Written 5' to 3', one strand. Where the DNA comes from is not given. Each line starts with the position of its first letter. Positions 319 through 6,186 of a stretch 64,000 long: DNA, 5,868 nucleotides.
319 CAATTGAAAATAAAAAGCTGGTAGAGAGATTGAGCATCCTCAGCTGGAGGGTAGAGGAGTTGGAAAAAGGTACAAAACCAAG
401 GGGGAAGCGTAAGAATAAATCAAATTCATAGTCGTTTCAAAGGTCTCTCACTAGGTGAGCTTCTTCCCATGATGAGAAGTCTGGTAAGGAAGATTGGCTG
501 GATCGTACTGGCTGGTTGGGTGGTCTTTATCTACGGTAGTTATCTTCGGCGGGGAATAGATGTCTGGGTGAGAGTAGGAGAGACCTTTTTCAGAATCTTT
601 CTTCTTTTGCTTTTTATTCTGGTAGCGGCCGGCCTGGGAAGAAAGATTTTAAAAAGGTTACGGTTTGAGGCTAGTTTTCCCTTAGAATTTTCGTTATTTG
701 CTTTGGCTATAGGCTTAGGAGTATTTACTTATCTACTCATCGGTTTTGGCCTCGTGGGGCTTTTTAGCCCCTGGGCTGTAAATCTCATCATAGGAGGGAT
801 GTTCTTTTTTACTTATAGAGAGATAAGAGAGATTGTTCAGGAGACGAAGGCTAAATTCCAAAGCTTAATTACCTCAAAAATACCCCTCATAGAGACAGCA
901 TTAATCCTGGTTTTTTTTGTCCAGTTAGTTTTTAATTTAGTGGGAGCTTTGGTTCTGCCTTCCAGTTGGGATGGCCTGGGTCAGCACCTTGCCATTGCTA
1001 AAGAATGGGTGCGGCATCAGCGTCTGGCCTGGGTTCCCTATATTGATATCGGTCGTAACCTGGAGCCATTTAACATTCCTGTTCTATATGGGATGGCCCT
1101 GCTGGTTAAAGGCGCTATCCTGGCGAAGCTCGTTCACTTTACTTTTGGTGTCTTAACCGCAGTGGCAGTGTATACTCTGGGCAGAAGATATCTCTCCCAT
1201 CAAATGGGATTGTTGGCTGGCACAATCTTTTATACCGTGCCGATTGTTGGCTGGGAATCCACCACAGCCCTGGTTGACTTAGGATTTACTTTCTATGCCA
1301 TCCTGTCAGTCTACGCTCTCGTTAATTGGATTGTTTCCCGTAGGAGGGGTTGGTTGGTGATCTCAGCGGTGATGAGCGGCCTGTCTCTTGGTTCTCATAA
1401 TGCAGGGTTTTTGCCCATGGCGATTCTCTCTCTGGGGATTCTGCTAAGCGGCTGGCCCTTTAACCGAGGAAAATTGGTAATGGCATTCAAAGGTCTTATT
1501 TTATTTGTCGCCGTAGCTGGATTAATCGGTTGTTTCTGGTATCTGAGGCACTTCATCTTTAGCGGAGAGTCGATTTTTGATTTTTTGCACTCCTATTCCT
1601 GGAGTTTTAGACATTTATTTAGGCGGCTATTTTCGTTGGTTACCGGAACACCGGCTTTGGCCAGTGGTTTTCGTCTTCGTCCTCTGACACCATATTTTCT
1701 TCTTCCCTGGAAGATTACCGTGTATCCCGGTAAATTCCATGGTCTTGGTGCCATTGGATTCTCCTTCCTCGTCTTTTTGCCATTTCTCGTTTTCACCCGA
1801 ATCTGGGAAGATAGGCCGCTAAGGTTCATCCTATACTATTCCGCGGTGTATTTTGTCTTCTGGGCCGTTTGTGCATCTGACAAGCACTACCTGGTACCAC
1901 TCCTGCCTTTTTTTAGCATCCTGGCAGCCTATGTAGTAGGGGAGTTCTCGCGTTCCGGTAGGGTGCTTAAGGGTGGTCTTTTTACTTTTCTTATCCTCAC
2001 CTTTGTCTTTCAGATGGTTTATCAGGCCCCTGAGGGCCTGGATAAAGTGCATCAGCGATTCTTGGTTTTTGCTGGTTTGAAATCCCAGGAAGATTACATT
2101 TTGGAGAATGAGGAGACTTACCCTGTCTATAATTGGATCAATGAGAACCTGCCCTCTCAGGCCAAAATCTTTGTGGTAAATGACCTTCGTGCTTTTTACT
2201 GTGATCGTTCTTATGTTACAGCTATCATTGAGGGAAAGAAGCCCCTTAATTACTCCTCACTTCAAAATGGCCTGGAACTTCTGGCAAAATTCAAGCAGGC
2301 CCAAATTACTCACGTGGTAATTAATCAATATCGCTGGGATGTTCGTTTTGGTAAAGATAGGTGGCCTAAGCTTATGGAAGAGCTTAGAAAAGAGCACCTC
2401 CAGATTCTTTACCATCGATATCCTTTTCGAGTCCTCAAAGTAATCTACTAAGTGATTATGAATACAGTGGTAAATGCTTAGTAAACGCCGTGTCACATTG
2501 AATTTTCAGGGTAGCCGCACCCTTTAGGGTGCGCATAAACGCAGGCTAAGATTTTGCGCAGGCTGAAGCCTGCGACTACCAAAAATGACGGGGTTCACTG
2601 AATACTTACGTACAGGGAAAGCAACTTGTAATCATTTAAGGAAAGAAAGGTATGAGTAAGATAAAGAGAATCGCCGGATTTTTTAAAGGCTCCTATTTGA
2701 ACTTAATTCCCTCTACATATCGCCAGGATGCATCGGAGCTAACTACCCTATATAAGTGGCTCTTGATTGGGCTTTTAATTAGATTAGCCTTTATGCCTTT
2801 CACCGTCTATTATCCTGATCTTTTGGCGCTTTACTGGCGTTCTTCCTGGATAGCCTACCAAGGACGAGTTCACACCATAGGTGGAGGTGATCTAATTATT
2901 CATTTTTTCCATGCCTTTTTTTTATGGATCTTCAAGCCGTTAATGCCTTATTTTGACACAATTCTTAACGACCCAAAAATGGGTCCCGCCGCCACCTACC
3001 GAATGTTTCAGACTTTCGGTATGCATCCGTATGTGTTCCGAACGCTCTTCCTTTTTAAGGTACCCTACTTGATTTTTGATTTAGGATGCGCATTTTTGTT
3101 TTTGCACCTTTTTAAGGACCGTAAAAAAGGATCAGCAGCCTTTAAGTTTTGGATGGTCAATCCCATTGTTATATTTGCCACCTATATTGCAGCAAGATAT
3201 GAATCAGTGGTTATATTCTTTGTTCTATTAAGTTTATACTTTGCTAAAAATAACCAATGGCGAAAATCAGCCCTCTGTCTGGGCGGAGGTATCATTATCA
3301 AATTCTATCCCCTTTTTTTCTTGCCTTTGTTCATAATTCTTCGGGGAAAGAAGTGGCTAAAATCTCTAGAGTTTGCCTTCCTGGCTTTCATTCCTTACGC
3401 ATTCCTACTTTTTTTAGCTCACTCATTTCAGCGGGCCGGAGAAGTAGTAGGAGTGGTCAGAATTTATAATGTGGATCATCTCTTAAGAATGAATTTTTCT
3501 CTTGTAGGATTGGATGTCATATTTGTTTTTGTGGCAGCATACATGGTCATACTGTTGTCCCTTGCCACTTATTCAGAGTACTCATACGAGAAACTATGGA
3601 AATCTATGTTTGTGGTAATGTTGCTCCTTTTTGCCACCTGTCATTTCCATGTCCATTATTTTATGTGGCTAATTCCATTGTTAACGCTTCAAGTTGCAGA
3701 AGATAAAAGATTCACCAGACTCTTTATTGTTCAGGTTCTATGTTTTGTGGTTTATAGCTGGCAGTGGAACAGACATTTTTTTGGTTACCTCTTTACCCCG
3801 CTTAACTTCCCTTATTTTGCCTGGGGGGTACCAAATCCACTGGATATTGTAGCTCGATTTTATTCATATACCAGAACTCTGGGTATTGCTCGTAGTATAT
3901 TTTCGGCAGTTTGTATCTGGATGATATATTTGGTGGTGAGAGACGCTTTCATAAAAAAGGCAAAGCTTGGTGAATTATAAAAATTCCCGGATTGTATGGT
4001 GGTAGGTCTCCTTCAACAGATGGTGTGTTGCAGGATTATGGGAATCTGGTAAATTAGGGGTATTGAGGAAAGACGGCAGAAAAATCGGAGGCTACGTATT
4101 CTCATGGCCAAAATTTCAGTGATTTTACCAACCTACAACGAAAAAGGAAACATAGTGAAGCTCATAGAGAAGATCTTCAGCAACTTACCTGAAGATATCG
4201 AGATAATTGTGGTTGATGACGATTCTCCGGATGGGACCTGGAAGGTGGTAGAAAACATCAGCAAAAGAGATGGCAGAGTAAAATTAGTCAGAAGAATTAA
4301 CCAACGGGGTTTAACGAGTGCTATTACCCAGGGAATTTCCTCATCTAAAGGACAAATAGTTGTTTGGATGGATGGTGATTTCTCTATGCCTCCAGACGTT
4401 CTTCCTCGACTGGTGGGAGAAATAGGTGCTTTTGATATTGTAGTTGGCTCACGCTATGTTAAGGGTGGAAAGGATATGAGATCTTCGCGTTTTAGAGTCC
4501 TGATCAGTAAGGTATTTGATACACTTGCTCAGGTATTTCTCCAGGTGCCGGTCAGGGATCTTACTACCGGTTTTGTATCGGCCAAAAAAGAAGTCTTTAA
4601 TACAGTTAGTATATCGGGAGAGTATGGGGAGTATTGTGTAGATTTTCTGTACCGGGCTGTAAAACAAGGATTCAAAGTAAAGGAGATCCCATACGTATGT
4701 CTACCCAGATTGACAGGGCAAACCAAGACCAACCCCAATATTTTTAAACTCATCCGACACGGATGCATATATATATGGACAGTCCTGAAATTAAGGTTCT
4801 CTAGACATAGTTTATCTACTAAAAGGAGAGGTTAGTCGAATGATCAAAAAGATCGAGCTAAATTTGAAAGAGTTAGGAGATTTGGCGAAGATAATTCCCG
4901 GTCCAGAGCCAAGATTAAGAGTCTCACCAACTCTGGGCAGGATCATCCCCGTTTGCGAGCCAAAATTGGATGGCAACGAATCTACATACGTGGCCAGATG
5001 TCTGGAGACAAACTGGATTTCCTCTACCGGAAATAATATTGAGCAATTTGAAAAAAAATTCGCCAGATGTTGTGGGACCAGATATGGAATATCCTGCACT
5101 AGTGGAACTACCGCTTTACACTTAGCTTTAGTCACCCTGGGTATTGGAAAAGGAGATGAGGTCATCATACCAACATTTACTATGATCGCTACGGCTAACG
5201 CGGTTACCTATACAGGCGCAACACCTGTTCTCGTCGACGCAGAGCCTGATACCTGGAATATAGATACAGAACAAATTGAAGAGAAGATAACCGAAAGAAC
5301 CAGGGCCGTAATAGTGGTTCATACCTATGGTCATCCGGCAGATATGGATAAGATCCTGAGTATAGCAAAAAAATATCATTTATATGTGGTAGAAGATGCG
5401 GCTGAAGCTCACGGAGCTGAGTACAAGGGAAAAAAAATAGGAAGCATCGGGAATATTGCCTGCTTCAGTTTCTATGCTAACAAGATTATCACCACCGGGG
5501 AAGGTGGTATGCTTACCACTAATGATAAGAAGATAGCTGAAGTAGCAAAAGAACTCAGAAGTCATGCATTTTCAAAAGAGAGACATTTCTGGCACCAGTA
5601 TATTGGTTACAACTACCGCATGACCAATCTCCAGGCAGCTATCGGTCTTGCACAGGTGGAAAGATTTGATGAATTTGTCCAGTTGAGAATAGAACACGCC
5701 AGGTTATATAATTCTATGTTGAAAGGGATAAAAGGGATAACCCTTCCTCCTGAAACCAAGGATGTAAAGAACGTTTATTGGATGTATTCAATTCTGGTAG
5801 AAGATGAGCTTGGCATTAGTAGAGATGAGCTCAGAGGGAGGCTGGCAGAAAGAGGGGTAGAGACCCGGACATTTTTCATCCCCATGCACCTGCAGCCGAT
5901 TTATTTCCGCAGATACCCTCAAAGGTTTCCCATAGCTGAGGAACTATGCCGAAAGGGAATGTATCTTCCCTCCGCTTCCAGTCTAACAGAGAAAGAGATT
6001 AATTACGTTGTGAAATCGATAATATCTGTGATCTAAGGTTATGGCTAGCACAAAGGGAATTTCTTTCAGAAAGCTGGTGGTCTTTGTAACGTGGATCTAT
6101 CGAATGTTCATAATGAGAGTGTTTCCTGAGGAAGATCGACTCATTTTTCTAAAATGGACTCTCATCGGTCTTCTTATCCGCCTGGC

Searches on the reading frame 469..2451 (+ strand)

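Call 6: search_protein_families(library=pfam, proteins=[window:469-2451:+], max_evalue=0.01)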
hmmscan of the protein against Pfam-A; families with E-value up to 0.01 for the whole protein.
window:469-2451:+ (660 aa): 1 family
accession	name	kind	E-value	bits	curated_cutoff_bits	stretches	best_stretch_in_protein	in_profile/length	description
PF13231.12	PMT_2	-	1.2e-05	26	26.1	1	214-347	19-155/160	Dolichyl-phosphate-mannose-protein mannosyltransferase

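Call 8: search_protein_families(library=ncbifam, proteins=[window:469-2451:+], max_evalue=0.01)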
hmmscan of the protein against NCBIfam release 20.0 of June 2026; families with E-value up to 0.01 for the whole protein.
window:469-2451:+ (660 aa): 0 families

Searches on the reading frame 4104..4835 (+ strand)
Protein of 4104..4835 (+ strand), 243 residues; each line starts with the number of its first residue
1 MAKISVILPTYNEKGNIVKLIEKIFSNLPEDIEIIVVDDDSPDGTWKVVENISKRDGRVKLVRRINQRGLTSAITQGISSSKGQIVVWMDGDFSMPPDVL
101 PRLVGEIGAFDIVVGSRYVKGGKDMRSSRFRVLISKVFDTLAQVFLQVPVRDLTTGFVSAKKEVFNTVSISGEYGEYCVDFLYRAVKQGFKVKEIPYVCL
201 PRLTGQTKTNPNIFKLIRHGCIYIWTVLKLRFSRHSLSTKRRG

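Call 6: search_protein_families(library=pfam, proteins=[window:4104-4835:+], max_evalue=0.01)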
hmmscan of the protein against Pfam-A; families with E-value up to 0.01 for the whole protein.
window:4104-4835:+ (243 aa): 3 families
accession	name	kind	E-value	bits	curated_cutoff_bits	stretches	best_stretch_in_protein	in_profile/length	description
PF00535.33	Glycos_transf_2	-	4.1e-36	124.9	23.3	1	5-166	1-165/168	Glycosyl transferase family 2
PF10111.15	Glyco_tranf_2_2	-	8.4e-08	32.5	27.3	1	5-102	1-101/276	Glycosyltransferase like family 2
PF13641.12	Glyco_tranf_2_3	-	1.7e-06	28.6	27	1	4-105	3-109/230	Glycosyltransferase like family 2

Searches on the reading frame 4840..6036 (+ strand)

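Call 6: search_protein_families(library=pfam, proteins=[window:4840-6036:+], max_evalue=0.01)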
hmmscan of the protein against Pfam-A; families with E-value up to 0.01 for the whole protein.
window:4840-6036:+ (398 aa): 7 families
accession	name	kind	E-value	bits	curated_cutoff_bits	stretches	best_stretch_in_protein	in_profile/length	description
PF01041.23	DegT_DnrJ_EryC1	-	7.9e-130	433.7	19.8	1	43-394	3-359/360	DegT/DnrJ/EryC1/StrS aminotransferase family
PF01212.27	Beta_elim_lyase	-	2.3e-10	40.7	27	1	66-306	33-278/288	Beta-eliminating lyase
PF00155.27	Aminotran_1_2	-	5.3e-10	39.5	19.7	1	68-188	45-187/361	Aminotransferase class I and II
PF00266.25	Aminotran_5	-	1.7e-08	34.3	21.5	1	63-191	41-180/371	Aminotransferase class-V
PF05889.19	SepSecS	-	1.7e-05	24.2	21.1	1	70-243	61-253/389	O-phosphoseryl-tRNA(Sec) selenium transferase, SepSecS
PF01053.26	Cys_Met_Meta_PP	-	4.5e-05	22.6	27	1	68-188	55-175/381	Cys/Met metabolism PLP-dependent enzyme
PF01276.26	OKR_DC_1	-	0.0011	18.2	27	1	70-188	71-205/417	Orn/Lys/Arg decarboxylase, major domain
